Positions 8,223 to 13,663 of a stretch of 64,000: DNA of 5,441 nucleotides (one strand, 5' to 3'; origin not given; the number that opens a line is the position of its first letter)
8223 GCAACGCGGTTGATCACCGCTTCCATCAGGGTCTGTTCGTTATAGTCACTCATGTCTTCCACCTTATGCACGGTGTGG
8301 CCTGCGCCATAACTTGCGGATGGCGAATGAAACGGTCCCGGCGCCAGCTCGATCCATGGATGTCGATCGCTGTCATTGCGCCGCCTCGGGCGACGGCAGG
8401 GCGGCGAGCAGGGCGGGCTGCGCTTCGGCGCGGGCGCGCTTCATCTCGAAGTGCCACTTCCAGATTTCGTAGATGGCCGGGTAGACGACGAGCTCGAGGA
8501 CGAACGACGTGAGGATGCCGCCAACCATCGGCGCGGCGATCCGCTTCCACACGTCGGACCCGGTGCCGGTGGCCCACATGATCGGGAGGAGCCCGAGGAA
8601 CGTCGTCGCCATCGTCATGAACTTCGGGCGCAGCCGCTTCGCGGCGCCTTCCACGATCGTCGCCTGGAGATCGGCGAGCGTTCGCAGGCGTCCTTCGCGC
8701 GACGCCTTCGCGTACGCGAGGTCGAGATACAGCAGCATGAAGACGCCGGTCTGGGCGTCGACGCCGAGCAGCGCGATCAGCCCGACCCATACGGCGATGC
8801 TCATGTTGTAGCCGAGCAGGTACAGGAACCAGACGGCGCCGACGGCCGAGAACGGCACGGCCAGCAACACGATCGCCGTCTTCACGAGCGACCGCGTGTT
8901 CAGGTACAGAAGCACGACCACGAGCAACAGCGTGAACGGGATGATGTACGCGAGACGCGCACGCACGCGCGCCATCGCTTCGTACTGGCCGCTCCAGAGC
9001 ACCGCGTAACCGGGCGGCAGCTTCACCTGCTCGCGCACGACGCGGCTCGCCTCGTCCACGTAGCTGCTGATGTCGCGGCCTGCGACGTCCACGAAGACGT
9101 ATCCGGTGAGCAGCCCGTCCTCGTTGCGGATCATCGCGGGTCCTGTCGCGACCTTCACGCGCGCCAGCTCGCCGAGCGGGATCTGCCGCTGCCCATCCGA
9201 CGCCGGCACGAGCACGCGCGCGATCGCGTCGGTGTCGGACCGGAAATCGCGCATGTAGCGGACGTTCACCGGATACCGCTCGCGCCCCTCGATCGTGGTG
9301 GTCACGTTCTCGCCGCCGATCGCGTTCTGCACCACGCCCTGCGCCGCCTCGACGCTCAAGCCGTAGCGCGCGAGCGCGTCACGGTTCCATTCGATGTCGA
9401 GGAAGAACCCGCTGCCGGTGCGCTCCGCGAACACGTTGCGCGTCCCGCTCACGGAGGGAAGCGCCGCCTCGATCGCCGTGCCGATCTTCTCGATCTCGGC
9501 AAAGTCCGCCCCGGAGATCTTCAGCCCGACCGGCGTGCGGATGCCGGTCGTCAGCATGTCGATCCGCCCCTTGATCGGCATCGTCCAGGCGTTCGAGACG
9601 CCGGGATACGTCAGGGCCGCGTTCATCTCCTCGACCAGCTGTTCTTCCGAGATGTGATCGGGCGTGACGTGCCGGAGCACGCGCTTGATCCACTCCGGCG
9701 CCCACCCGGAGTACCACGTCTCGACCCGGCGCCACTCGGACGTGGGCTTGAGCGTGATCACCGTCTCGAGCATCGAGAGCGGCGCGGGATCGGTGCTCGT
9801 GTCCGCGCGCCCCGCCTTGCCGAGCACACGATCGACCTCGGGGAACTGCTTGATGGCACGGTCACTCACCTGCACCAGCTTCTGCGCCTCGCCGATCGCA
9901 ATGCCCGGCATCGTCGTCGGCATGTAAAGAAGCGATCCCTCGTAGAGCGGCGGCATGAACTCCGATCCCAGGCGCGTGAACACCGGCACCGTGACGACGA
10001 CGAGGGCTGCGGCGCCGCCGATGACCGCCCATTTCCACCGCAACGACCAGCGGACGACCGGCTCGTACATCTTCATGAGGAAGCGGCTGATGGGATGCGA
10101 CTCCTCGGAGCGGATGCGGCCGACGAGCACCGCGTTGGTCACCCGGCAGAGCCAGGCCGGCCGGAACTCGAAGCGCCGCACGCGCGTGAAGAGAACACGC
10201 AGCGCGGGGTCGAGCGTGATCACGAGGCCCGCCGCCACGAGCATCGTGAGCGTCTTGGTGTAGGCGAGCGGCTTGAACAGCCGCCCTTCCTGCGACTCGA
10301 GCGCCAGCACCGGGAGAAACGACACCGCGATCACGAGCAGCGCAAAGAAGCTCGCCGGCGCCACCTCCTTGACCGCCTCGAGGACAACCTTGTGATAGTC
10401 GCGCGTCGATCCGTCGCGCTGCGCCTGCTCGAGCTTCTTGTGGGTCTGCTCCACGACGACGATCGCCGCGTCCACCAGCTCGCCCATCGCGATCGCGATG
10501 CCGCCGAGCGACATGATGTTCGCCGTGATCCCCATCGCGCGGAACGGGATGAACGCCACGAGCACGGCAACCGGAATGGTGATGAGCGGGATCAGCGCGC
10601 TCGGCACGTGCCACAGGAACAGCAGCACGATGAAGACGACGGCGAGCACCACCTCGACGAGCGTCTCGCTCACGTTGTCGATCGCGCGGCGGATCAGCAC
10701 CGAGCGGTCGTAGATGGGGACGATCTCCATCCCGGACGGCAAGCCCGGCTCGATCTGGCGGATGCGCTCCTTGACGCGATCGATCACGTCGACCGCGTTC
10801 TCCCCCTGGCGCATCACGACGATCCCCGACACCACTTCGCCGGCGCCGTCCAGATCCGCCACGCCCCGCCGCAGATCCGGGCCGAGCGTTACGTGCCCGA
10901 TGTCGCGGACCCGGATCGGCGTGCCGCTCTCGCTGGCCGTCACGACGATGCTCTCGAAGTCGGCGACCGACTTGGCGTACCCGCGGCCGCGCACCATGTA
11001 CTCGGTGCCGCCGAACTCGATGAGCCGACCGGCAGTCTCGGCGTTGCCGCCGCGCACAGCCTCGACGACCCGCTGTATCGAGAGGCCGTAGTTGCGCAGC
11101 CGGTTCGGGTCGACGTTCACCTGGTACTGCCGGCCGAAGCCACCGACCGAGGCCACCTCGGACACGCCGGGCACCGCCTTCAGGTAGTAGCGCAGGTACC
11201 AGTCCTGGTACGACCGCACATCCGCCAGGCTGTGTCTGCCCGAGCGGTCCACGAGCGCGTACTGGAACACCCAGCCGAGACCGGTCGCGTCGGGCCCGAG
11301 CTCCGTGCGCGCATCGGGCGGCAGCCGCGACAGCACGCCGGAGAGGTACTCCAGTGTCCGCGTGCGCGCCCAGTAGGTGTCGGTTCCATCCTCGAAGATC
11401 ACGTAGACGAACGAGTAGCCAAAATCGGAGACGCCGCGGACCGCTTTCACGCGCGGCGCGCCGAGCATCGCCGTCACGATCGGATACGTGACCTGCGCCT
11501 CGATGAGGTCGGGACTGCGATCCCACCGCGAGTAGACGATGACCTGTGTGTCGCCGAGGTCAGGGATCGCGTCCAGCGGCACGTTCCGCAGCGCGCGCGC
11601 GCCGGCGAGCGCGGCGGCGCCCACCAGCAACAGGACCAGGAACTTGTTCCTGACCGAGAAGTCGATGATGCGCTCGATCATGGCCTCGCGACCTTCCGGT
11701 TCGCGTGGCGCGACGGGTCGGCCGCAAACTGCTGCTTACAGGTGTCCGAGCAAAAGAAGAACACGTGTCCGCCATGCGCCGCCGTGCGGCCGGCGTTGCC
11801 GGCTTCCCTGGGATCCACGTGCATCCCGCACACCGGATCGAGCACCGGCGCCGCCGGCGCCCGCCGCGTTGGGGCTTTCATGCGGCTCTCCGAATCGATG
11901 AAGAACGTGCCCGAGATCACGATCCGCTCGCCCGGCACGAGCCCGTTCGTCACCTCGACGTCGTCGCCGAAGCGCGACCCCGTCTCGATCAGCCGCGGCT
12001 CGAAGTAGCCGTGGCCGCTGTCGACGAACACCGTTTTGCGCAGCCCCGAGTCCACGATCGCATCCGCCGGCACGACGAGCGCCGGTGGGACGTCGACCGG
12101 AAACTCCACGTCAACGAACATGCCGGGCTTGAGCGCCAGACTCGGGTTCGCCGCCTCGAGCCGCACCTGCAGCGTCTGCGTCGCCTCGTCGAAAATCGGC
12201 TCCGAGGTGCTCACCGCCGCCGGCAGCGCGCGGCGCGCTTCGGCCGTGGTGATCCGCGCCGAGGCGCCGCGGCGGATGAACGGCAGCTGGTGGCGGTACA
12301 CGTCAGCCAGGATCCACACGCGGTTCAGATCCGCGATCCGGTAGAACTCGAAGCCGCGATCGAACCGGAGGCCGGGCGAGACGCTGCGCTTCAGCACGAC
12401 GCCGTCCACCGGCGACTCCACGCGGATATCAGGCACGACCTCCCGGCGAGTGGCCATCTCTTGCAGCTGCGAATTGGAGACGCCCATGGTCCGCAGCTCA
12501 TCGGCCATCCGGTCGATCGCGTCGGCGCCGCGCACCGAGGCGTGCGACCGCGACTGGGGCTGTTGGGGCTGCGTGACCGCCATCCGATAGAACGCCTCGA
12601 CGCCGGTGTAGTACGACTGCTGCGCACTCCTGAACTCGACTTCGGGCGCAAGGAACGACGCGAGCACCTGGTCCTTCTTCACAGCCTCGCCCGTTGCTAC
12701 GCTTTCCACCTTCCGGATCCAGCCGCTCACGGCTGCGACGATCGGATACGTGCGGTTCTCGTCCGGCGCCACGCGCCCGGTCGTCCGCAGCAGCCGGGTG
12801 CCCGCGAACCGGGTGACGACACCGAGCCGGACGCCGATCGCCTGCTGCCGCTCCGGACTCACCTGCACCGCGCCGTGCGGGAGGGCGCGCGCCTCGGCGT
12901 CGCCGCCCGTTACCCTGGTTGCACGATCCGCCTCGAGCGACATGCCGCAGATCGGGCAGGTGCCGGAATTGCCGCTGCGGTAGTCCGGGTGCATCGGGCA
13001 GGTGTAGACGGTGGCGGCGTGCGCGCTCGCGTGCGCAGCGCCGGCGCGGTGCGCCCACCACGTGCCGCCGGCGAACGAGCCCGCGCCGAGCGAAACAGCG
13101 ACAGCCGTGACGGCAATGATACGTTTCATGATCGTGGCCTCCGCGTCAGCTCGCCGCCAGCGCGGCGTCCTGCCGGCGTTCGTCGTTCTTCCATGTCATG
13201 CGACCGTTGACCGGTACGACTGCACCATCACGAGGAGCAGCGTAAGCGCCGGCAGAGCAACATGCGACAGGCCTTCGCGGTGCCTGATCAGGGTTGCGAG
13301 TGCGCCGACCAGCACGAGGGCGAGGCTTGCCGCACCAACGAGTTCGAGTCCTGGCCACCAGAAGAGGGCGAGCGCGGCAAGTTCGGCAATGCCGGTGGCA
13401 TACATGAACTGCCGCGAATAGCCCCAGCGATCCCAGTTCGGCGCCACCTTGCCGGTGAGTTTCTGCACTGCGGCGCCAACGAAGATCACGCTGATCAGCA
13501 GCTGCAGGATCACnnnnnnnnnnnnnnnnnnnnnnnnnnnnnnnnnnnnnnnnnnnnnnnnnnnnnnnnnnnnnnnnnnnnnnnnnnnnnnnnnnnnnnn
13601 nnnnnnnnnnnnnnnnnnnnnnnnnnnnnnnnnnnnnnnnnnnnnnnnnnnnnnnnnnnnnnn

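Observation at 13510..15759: Six-bladed Kelch propeller fused to a tyrosinase (type-3 copper) domain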

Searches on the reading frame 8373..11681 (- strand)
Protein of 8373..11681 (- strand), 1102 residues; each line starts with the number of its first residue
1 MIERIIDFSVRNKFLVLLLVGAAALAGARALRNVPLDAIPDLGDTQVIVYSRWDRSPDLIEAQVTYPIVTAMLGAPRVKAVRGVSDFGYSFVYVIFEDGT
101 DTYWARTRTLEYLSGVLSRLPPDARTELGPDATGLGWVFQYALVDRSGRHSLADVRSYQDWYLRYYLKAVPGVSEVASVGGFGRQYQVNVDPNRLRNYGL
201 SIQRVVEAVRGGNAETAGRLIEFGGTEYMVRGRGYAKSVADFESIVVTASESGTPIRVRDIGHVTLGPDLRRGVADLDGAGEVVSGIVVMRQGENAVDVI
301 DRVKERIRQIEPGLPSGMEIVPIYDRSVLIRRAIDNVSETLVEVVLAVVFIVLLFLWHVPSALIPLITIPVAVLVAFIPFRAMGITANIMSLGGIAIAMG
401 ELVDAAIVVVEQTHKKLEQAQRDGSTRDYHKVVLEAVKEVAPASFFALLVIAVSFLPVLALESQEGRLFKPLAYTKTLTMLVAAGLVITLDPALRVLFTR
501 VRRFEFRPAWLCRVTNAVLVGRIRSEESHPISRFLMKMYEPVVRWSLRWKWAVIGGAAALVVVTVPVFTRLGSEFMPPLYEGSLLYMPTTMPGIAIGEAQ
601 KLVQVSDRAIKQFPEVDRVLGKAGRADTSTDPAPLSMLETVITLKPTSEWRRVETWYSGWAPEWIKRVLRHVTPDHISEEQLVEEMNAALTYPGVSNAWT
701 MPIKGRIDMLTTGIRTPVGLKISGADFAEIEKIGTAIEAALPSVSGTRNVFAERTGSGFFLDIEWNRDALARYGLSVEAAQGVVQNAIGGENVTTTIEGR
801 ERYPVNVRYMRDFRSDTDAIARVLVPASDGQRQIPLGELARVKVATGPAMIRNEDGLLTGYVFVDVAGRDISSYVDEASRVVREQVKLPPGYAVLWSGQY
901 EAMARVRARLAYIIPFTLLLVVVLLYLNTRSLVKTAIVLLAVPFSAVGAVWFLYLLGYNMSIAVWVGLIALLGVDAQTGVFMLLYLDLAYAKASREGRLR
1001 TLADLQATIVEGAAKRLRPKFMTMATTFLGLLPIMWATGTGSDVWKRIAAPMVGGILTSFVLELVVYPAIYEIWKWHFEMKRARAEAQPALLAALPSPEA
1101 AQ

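Call 61: search_protein_families(library=ncbifam, proteins=[window:8373-11681:-], max_evalue=0.00001)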
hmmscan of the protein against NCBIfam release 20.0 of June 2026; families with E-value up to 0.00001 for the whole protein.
window:8373-11681:- (1102 aa): 13 families
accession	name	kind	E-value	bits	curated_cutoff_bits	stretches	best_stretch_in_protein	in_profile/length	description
TIGR00914.1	2A0601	subfamily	0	1047.8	701.45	1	1-1084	1-1045/1051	CusA/CzcA family heavy metal efflux RND transporter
NF033617.1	RND_permease_2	subfamily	2.3e-121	406.6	1250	1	8-1073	3-1006/1009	multidrug efflux RND transporter permease subunit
NF000282.2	RND_permease_1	subfamily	2.6e-98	330.2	1250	1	22-1072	17-1025/1029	multidrug efflux RND transporter permease subunit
TIGR00915.1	2A0602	subfamily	2.7e-87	293.7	940.35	1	24-1087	20-1041/1050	efflux RND transporter permease subunit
NF007905.0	PRK10614.1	equivalog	1.3e-67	228.4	1774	2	17-631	15-607/1025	multidrug efflux RND transporter permease subunit MdtC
NF007133.0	PRK09579.1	equivalog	5.5e-67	226.2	1763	2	11-500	9-490/1017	multidrug efflux RND transporter permease subunit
NF007131.0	PRK09577.1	equivalog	2.7e-57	194.2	1768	2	24-612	20-597/1045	multidrug efflux RND transporter permease subunit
NF007842.1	PRK10555.1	equivalog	4.9e-56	190.2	1854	2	18-497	14-495/1036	multidrug efflux RND transporter permease AcrD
NF007798.0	PRK10503.1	equivalog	2.7e-55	187.5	1584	2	18-578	25-564/1040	MdtB/MuxB family multidrug efflux RND transporter permease subunit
NF011706.2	PRK15127.1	equivalog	8.1e-53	179.6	2150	2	23-495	19-493/1049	multidrug efflux RND transporter permease subunit AcrB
NF000037.1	RND_perm_OqxB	exception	6.8e-51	173.1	2200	2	25-500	23-500/1050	multidrug efflux RND transporter permease subunit OqxB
TIGR00921.1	2A067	subfamily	2.9e-09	35.5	351.9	1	330-503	186-351/733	hydrophobe/amphiphile efflux-3 (HAE3) family transporter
TIGR00833.1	actII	subfamily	3.4e-07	28.9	874.7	0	287-546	124-361/910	MMPL family RND transporter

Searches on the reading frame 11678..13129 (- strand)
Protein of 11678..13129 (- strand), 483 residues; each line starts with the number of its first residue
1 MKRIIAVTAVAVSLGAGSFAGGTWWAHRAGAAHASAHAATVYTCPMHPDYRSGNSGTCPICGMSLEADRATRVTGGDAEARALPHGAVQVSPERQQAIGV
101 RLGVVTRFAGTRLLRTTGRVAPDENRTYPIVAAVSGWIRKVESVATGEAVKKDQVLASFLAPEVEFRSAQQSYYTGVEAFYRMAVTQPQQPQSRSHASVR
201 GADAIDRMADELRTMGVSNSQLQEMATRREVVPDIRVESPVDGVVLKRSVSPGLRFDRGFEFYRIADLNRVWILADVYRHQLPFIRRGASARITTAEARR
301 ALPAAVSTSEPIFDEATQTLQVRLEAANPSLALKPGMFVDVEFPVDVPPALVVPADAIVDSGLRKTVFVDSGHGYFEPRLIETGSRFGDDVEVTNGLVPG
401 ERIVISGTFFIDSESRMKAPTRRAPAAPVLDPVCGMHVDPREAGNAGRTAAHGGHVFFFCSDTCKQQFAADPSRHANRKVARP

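Call 3: search_protein_families(library=pfam, proteins=[window:11678-13129:-], max_evalue=0.01)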
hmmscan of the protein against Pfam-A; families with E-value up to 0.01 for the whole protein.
window:11678-13129:- (483 aa): 4 families
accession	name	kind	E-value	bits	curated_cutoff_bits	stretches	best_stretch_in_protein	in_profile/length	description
PF16576.10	HlyD_D23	-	3e-48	164.4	30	1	113-339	5-214/214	Barrel-sandwich domain of CusB or HlyD membrane-fusion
PF13437.12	HlyD_3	-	1.6e-13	51.8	22.2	1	237-336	2-106/106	HlyD family secretion protein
PF19335.5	HMBD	-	6.3e-11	42.5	23.6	1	41-66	1-26/28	Heavy metal binding domain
PF04945.19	YHS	-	5.4e-09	36.4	30.3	1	430-478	2-46/47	YHS domain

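Call 61: search_protein_families(library=ncbifam, proteins=[window:11678-13129:-], max_evalue=0.00001)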
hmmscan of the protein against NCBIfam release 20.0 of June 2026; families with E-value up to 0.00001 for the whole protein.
window:11678-13129:- (483 aa): 10 families
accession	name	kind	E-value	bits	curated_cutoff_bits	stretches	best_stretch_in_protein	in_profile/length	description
TIGR00999.1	8a0102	subfamily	9.9e-41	139.6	319.3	1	223-412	85-271/271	CzcB/NccB family metal efflux transporter periplasmic adaptor subunit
TIGR01730.1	RND_mfp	subfamily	4.6e-35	121.1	94.9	1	129-418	28-320/322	efflux RND transporter periplasmic adaptor subunit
NF007303.0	PRK09783.1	subfamily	4.4e-32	111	390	1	2-419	7-400/414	copper/silver efflux system membrane fusion protein CusB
NF045680.1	DiMtlExpIhpB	equivalog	9.4e-22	77.4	450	1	238-414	141-317/326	divalent metal ion exporter adaptor subunit IhpB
NF007132.1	PRK09578.1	equivalog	9.3e-09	34.5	512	1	313-427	268-383/396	MexX/AxyX family multidrug efflux RND transporter periplasmic adaptor subunit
NF011604.1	PRK15030.1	equivalog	1.3e-07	31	765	1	308-415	262-371/397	multidrug efflux RND transporter periplasmic adaptor subunit AcrA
TIGR02971.1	heterocyst_DevB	subfamily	7.8e-07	28.8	129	1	131-303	99-272/327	ABC exporter membrane fusion protein, DevB family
NF033834.1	RND_adapt_MexA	exception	8.4e-07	28.4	750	1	307-420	246-361/373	multidrug efflux RND transporter periplasmic adaptor subunit MexA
NF033138.2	RND-peri-MexC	equivalog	1.8e-06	27.3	625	1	313-415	263-367/375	MexC family multidrug efflux RND transporter periplasmic adaptor subunit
NF007362.0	PRK09859.1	equivalog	7.8e-06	25.2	738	0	304-412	254-364/385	multidrug transporter subunit MdtE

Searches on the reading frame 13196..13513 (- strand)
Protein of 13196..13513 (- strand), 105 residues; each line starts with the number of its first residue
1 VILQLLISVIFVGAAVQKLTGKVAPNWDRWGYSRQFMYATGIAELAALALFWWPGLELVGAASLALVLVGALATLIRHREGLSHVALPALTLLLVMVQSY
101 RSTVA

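Call 3: search_protein_families(library=pfam, proteins=[window:13196-13513:-], max_evalue=0.01)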
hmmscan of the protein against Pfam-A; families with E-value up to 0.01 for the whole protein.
window:13196-13513:- (105 aa): 1 family
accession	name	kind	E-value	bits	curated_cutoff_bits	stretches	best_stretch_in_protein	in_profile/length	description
PF13564.11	DoxX_2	-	5.5e-13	49.4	26.3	1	2-96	1-101/103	DoxX-like family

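Call 4: search_protein_families(library=ncbifam, proteins=[window:13196-13513:-], max_evalue=0.01)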
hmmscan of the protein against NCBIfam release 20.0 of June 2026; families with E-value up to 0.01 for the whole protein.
window:13196-13513:- (105 aa): 0 families
